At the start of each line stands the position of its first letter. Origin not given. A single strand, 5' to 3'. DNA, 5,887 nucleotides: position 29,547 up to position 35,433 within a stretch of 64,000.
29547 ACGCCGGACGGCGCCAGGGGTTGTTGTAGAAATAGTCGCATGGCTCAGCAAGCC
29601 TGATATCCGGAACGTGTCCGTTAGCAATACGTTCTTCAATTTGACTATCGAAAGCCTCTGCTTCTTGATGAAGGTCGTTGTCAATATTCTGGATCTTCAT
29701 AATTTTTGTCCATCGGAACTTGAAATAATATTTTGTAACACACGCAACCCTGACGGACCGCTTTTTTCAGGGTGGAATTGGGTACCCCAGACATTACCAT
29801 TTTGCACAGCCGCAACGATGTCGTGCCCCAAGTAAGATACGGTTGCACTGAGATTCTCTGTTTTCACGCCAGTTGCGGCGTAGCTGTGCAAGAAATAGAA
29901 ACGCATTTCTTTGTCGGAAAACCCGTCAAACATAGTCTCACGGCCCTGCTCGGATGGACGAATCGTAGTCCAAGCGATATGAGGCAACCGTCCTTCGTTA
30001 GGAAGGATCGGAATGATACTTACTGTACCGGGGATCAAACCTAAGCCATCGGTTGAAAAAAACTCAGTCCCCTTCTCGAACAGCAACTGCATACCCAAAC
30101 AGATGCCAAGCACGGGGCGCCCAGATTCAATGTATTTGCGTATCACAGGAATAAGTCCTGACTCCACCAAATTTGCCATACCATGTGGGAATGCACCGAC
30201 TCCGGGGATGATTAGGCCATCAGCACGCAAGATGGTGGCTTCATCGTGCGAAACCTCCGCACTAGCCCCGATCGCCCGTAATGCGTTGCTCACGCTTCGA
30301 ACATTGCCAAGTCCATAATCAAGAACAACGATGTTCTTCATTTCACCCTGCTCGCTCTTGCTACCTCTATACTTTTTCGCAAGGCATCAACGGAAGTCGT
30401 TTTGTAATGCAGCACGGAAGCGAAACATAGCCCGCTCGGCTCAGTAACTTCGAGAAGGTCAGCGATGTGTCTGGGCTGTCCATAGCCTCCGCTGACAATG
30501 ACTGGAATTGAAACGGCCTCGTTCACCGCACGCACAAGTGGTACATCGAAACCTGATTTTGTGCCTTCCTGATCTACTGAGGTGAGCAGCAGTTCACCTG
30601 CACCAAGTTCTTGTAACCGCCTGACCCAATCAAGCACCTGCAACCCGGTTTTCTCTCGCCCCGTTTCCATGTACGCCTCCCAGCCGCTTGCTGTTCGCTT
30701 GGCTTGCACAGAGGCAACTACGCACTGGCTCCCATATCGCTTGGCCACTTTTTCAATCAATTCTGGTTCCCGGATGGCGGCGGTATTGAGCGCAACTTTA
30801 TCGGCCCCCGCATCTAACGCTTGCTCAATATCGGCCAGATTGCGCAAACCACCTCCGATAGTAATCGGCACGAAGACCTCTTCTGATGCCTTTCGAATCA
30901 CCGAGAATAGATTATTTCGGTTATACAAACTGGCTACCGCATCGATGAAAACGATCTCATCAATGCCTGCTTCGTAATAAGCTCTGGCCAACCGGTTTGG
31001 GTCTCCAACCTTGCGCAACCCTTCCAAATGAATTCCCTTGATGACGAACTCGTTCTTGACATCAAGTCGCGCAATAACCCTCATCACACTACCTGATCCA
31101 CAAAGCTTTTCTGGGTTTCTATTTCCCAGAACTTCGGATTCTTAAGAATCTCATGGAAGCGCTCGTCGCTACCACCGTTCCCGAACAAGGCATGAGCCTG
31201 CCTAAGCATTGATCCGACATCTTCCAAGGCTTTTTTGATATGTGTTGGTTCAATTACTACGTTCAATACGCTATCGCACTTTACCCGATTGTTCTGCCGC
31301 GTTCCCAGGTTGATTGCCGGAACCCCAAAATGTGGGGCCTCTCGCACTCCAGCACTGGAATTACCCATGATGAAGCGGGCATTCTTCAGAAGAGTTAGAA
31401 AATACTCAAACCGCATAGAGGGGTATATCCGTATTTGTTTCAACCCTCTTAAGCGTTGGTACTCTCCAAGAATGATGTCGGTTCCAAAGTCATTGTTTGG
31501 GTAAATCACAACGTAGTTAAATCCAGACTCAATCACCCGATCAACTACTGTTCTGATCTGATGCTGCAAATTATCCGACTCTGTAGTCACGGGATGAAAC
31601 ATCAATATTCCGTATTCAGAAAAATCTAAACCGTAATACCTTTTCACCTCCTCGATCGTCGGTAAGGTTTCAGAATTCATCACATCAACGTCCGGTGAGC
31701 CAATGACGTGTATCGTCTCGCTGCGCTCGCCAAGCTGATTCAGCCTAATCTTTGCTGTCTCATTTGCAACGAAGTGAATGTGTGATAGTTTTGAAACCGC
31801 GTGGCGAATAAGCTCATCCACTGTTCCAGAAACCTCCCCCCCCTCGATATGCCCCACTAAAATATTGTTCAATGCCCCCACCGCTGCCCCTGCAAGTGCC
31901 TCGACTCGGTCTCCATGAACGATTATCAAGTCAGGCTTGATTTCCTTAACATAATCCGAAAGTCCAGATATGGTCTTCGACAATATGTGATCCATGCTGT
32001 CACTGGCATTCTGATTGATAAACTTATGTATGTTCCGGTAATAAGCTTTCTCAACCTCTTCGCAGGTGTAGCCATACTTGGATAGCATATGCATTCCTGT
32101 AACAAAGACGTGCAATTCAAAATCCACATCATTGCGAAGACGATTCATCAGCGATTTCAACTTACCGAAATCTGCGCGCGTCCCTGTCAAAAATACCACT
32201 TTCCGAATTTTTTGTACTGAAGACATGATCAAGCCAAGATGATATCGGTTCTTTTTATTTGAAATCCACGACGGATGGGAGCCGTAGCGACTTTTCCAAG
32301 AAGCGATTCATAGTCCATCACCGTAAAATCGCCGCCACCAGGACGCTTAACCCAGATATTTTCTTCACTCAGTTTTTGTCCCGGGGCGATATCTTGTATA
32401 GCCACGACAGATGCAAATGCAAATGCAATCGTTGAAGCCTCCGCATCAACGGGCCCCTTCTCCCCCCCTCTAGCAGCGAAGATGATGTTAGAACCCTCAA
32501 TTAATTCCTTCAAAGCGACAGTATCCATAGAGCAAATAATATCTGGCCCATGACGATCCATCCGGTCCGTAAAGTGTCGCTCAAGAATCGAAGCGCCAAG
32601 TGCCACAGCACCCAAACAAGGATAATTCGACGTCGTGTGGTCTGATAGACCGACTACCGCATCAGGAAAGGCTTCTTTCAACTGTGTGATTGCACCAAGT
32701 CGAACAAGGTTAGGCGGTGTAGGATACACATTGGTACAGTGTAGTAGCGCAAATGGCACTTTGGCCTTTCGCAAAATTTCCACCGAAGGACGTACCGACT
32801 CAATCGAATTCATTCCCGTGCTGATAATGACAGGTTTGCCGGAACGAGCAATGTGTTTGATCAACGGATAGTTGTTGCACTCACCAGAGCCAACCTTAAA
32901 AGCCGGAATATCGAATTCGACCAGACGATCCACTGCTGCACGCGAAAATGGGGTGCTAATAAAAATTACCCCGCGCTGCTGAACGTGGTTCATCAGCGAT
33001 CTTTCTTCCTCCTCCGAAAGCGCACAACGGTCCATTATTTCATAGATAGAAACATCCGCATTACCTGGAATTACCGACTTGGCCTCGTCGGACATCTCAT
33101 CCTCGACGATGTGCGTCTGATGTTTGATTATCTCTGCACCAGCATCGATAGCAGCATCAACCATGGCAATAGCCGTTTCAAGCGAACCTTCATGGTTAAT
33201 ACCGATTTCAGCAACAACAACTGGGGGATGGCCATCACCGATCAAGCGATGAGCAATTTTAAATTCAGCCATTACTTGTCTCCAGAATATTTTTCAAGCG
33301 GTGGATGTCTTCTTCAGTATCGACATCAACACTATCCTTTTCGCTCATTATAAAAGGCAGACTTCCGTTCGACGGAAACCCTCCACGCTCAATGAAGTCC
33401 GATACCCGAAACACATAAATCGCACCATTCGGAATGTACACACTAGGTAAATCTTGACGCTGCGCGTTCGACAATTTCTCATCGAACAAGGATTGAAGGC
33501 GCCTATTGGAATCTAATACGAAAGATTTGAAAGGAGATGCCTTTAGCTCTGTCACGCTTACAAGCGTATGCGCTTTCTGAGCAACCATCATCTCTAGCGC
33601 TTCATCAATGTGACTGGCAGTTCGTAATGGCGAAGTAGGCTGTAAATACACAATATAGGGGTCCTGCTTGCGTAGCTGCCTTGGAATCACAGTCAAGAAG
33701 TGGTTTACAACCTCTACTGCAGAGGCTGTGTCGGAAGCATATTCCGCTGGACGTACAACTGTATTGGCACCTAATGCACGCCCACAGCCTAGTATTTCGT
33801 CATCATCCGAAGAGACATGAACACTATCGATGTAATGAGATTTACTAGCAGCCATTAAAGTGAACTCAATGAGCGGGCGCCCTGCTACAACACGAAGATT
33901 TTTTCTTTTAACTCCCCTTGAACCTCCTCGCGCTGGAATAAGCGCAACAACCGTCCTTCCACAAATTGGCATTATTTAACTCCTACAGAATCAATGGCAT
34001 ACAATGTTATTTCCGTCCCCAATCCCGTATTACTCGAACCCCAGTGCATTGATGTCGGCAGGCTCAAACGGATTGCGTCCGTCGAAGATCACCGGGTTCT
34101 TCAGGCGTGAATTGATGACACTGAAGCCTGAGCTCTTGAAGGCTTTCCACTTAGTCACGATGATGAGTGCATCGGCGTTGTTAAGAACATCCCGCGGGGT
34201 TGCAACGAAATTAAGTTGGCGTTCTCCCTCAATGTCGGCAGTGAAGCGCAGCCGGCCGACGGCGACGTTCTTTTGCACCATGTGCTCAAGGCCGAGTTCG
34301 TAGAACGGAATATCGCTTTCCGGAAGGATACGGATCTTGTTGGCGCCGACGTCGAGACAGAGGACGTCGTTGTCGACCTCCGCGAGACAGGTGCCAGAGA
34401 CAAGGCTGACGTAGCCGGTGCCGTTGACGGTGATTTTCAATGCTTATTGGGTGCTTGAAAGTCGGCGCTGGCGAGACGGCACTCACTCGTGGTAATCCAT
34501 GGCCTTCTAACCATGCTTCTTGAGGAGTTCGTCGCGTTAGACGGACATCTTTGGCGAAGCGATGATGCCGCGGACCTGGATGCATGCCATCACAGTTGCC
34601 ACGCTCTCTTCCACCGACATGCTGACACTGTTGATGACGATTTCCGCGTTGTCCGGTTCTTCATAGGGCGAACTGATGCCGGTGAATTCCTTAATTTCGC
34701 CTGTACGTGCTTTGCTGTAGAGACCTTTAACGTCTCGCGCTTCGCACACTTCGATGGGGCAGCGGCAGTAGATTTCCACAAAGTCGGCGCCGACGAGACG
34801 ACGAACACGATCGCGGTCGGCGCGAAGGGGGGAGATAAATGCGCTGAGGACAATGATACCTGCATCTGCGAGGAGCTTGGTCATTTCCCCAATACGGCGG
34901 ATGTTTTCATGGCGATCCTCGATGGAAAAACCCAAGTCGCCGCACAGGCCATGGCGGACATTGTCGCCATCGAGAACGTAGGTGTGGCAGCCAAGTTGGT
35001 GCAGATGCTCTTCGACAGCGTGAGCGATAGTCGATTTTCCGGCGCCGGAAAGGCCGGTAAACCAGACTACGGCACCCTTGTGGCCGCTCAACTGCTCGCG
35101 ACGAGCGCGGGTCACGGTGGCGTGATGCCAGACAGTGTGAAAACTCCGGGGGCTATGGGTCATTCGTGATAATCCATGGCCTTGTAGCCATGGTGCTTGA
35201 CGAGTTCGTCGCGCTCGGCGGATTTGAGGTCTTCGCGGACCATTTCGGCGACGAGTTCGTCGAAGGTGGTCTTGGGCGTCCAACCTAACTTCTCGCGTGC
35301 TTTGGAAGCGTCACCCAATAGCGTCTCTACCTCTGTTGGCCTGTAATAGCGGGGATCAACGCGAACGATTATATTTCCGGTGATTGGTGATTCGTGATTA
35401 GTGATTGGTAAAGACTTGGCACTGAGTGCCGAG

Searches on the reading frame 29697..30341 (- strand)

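Call 31: search_protein_families(library=pfam, proteins=[window:29697-30341:-], max_evalue=0.0001)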
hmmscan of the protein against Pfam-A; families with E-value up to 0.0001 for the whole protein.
window:29697-30341:- (214 aa): 4 families
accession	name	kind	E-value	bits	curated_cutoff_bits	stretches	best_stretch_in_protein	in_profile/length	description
PF00117.34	GATase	-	1.5e-20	74.1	22.8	1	5-204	1-185/190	Glutamine amidotransferase class-I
PF07685.20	GATase_3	-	2.2e-08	34.4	27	1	32-190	31-188/196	CobB/CobQ-like glutamine amidotransferase domain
PF01174.25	SNO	-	4e-08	33.8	27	0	12-89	6-83/188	SNO glutamine amidotransferase family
PF07722.19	Peptidase_C26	-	1.6e-05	25.2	20.5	0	64-87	95-118/219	Peptidase C26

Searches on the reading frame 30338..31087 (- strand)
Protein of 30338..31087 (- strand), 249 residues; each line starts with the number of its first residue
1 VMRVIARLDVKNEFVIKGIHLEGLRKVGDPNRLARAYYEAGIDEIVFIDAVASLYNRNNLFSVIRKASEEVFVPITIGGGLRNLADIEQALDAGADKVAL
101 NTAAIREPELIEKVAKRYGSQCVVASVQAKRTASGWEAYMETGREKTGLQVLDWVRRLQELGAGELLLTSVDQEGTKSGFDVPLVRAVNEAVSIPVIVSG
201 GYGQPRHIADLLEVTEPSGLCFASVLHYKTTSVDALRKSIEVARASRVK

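Call 31: search_protein_families(library=pfam, proteins=[window:30338-31087:-], max_evalue=0.0001)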
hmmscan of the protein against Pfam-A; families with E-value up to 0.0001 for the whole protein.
window:30338-31087:- (249 aa): 4 families
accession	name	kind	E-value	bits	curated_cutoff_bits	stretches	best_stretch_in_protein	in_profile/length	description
PF00977.27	His_biosynth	-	8.2e-64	215.6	23.6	1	3-230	1-226/228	Histidine biosynthesis protein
PF05690.20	ThiG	-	5.5e-08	32.9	23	0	63-109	166-212/247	Thiazole biosynthesis protein ThiG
PF03060.21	NMO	-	2.1e-07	31.1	28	0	58-106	179-227/331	Nitronate monooxygenase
PF01207.24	Dus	-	2.3e-05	24.1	20.4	0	62-123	174-240/311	Dihydrouridine synthase (Dus)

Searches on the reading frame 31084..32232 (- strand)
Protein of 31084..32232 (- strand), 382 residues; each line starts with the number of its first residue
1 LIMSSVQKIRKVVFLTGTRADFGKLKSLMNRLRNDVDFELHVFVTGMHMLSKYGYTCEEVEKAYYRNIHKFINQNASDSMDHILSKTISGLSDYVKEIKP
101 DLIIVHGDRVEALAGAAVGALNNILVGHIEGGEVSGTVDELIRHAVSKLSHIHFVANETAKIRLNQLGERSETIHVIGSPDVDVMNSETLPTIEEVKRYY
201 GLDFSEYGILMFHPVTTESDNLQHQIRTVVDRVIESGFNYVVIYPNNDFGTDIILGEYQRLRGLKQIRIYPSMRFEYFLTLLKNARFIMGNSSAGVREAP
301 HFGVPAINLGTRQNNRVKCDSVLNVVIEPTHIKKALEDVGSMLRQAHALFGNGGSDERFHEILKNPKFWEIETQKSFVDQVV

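Call 31: search_protein_families(library=pfam, proteins=[window:31084-32232:-], max_evalue=0.0001)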
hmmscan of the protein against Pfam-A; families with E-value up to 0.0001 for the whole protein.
window:31084-32232:- (382 aa): 1 family
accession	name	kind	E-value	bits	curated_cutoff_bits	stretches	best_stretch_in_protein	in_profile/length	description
PF02350.25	Epimerase_2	-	1.1e-77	261.7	30.6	1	31-364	2-347/347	UDP-N-acetylglucosamine 2-epimerase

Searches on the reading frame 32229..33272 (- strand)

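Call 31: search_protein_families(library=pfam, proteins=[window:32229-33272:-], max_evalue=0.0001)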
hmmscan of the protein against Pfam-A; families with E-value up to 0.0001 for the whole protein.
window:32229-33272:- (347 aa): 2 families
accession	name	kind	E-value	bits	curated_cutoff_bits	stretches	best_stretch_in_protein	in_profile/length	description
PF03102.20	NeuB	-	2.3e-68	230.7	22.1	1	37-270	1-238/241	NeuB family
PF08666.17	SAF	-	3.6e-11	43.9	21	1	288-336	3-54/63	SAF domain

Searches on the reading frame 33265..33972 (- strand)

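Call 31: search_protein_families(library=pfam, proteins=[window:33265-33972:-], max_evalue=0.0001)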
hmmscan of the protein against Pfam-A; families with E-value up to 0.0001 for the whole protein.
window:33265-33972:- (235 aa): 1 family
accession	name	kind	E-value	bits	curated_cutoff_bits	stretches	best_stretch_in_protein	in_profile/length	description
PF02348.25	CTP_transf_3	-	2.1e-22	80.5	22.6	1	9-189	1-183/217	Cytidylyltransferase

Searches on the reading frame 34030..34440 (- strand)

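Call 31: search_protein_families(library=pfam, proteins=[window:34030-34440:-], max_evalue=0.0001)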
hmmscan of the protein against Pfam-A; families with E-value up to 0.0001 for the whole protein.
window:34030-34440:- (136 aa): 2 families
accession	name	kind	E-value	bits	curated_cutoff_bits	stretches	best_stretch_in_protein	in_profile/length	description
PF03721.20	UDPG_MGDP_dh_N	-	1.6e-17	64.2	27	1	1-73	1-76/187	UDP-glucose/GDP-mannose dehydrogenase family, NAD binding domain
PF03720.21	UDPG_MGDP_dh_C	-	9.4e-10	39.2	30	1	73-125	49-101/103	UDP-glucose/GDP-mannose dehydrogenase family, UDP binding domain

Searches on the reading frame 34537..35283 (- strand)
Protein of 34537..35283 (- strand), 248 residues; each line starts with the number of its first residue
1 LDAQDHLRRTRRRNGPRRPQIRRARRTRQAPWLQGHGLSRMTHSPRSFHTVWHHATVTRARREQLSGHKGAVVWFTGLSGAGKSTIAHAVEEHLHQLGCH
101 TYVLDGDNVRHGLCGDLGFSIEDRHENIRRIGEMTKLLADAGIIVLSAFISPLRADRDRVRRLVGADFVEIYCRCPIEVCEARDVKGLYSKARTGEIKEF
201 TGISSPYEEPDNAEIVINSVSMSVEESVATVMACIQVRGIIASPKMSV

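Call 31: search_protein_families(library=pfam, proteins=[window:34537-35283:-], max_evalue=0.0001)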
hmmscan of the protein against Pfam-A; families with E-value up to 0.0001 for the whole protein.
window:34537-35283:- (248 aa): 2 families
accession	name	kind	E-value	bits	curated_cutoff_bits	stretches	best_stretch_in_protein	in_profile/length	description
PF01583.26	APS_kinase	-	2e-68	229.7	21.1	1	69-218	1-152/152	Adenylylsulphate kinase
PF13671.12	AAA_33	-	9.4e-10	39.4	27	1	72-185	1-116/143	AAA domain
